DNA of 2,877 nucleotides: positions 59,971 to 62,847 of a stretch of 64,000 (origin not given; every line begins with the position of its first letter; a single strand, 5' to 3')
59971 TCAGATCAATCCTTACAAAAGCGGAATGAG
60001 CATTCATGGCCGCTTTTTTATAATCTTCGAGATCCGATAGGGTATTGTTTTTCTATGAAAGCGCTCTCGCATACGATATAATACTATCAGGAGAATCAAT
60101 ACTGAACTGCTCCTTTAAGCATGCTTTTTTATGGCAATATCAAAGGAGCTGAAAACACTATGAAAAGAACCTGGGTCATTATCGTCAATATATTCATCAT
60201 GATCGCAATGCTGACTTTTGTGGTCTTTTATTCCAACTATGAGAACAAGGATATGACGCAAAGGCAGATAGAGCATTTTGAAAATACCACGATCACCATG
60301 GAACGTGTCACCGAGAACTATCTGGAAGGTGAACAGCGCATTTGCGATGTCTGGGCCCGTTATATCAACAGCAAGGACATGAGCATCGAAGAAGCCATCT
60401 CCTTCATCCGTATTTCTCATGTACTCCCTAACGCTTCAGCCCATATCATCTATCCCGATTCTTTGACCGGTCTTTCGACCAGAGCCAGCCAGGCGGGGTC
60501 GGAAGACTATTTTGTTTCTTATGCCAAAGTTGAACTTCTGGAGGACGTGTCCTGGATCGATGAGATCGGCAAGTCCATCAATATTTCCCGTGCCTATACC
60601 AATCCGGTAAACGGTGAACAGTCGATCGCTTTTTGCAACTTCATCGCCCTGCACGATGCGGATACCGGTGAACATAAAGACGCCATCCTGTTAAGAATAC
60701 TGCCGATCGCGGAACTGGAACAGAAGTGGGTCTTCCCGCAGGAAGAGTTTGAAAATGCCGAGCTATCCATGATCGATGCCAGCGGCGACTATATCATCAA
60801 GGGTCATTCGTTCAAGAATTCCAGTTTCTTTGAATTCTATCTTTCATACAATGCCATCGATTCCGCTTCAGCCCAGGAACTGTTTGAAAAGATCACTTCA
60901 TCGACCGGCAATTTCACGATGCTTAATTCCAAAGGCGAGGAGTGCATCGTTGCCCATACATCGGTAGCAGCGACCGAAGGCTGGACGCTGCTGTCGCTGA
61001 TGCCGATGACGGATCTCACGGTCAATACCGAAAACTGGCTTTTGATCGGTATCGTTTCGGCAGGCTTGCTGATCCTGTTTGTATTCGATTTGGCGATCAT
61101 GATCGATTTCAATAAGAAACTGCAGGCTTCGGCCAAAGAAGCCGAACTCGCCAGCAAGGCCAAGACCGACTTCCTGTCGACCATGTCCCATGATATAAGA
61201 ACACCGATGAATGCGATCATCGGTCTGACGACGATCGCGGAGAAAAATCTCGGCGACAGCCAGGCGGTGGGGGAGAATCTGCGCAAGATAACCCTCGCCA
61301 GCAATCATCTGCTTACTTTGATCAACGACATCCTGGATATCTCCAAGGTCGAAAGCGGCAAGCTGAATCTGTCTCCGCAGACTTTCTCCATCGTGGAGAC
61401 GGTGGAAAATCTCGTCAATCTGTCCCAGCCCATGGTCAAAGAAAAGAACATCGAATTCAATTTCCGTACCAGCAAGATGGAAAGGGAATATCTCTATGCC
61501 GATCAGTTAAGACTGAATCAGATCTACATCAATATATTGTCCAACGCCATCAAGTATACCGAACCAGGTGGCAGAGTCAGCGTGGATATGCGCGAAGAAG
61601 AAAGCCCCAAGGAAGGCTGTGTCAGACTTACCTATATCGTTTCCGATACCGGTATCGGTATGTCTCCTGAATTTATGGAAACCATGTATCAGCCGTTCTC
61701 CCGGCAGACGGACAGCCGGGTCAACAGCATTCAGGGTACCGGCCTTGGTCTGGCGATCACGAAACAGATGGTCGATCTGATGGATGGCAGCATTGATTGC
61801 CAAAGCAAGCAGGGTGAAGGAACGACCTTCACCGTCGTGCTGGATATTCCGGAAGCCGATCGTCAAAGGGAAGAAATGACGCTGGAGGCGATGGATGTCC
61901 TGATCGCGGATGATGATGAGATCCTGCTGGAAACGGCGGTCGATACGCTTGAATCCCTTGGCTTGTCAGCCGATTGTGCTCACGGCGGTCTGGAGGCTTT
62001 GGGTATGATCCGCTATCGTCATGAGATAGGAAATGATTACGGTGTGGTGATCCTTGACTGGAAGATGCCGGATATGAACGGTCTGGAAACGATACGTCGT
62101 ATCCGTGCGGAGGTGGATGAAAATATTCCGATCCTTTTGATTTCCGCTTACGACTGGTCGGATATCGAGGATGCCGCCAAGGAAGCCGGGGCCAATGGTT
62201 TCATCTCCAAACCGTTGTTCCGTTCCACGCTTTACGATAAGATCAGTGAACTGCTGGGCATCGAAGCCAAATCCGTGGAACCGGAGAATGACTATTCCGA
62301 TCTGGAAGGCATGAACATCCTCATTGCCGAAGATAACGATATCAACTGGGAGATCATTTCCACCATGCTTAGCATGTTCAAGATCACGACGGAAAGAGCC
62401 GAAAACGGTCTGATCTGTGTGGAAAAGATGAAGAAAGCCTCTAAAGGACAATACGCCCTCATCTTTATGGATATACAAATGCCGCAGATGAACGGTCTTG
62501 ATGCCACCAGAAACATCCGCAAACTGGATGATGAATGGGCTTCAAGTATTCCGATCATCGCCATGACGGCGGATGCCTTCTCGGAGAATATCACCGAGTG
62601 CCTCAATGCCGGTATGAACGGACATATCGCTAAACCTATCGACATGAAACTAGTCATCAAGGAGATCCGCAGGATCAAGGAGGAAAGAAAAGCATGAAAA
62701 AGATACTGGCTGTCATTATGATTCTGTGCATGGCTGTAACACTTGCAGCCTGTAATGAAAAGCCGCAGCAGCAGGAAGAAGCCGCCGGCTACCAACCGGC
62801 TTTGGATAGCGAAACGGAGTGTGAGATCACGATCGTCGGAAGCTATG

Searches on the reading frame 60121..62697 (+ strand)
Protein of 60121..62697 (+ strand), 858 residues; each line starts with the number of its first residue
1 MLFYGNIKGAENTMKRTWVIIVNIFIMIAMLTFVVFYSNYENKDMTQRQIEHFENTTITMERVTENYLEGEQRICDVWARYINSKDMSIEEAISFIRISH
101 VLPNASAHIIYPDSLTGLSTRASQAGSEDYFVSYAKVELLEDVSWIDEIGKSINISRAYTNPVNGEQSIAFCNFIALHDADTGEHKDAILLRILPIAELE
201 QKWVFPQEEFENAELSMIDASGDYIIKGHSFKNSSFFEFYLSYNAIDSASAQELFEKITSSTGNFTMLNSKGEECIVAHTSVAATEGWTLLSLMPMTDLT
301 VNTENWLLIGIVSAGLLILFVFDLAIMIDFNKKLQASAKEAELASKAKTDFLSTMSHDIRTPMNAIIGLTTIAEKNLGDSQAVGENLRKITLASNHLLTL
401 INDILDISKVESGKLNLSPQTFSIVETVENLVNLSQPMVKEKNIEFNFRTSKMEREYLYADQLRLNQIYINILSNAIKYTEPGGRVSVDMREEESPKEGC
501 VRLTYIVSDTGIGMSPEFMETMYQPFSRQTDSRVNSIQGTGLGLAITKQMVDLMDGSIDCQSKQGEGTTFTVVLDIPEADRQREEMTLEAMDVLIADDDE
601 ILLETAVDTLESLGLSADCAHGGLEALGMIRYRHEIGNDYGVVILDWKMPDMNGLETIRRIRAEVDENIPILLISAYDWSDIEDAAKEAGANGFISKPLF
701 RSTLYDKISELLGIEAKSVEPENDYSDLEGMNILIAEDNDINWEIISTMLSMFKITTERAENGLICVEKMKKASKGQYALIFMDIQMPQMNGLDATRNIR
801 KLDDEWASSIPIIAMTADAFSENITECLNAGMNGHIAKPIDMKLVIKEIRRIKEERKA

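Call 40: search_protein_families(library=pfam, proteins=[window:60121-62697:+], max_evalue=0.00001)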
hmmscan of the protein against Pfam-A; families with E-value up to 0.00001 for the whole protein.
window:60121-62697:+ (858 aa): 3 families
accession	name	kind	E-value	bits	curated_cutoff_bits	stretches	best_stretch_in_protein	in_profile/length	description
PF00072.30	Response_reg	-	6.2e-46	155.6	30.2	2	733-849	1-110/111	Response regulator receiver domain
PF02518.31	HATPase_c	-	8.4e-27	94.3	26.4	1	461-576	2-109/111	Histidine kinase-, DNA gyrase B-, and HSP90-like ATPase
PF00512.31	HisKA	-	2.1e-15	56.9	26.9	1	347-413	1-66/66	His Kinase A (phospho-acceptor) domain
